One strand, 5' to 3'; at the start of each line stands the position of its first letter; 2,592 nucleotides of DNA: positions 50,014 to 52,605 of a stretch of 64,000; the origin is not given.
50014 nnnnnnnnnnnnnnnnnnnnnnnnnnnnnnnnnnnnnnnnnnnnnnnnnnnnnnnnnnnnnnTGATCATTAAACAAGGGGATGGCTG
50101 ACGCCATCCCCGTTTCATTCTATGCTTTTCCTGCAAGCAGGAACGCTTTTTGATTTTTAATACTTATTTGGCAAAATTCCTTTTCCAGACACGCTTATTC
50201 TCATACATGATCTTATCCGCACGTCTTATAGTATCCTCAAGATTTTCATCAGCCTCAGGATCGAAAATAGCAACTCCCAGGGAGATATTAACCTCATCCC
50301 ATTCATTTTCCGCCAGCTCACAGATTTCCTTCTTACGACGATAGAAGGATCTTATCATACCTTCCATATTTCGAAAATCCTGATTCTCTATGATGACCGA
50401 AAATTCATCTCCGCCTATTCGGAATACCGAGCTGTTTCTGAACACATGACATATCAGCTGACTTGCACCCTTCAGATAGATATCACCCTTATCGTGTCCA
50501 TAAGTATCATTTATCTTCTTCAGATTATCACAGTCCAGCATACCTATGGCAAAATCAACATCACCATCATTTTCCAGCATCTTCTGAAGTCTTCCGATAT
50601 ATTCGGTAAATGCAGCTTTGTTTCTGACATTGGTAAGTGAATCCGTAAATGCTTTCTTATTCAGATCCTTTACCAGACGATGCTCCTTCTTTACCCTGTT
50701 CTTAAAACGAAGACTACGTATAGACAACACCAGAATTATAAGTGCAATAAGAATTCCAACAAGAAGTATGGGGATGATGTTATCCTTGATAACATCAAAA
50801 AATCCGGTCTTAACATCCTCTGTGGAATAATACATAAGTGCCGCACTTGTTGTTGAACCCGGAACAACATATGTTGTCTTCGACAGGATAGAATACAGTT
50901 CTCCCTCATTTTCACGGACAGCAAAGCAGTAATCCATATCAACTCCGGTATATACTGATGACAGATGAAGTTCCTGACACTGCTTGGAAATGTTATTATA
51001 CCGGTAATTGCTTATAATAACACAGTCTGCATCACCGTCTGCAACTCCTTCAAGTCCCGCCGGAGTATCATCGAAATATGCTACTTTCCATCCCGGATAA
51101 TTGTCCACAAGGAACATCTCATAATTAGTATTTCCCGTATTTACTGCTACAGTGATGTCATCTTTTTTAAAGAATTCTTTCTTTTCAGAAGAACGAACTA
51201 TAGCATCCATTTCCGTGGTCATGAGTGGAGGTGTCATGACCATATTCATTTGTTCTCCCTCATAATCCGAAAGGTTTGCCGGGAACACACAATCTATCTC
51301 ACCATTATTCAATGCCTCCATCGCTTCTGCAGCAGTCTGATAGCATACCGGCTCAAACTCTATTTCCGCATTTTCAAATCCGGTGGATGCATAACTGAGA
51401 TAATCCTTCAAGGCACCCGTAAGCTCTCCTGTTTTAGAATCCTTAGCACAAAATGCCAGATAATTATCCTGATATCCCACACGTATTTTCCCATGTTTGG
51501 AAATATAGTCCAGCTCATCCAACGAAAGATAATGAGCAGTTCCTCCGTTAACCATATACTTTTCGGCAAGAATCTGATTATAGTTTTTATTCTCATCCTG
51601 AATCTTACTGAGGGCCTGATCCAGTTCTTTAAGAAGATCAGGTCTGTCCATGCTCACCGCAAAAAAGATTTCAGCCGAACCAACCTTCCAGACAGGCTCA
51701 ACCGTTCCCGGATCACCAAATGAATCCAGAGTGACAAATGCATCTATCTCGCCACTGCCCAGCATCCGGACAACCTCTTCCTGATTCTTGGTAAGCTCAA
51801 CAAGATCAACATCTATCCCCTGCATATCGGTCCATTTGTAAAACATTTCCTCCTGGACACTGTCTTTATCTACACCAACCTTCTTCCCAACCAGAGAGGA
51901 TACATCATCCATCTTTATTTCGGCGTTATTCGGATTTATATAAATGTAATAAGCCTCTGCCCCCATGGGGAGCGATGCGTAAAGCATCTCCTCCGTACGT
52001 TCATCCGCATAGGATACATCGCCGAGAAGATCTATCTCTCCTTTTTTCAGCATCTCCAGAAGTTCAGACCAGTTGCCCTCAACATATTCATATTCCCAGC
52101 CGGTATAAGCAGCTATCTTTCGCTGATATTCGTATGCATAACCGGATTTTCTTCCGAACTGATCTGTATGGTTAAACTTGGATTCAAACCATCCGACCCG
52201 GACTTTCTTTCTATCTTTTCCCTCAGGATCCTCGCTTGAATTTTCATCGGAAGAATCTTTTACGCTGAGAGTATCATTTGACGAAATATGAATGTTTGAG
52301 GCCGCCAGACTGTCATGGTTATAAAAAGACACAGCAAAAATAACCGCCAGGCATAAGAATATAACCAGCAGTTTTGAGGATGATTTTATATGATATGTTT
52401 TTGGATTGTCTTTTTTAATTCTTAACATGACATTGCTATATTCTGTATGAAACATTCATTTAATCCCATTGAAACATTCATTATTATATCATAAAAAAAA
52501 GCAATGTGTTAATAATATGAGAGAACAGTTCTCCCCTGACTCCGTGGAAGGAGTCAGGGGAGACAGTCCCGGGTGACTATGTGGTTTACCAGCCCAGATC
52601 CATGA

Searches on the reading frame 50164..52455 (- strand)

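Call 61: search_protein_families(library=pfam, proteins=[window:50164-52455:-], max_evalue=0.00001)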
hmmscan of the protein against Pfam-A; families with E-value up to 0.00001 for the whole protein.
window:50164-52455:- (763 aa): 2 families
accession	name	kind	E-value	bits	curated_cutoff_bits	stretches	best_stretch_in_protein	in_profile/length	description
PF00990.26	GGDEF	-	9.2e-30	104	23.8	1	602-755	1-156/161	Diguanylate cyclase, GGDEF domain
PF00497.25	SBP_bac_3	-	3.5e-21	75.8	26.4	1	94-295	12-125/132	Bacterial extracellular solute-binding proteins, family 3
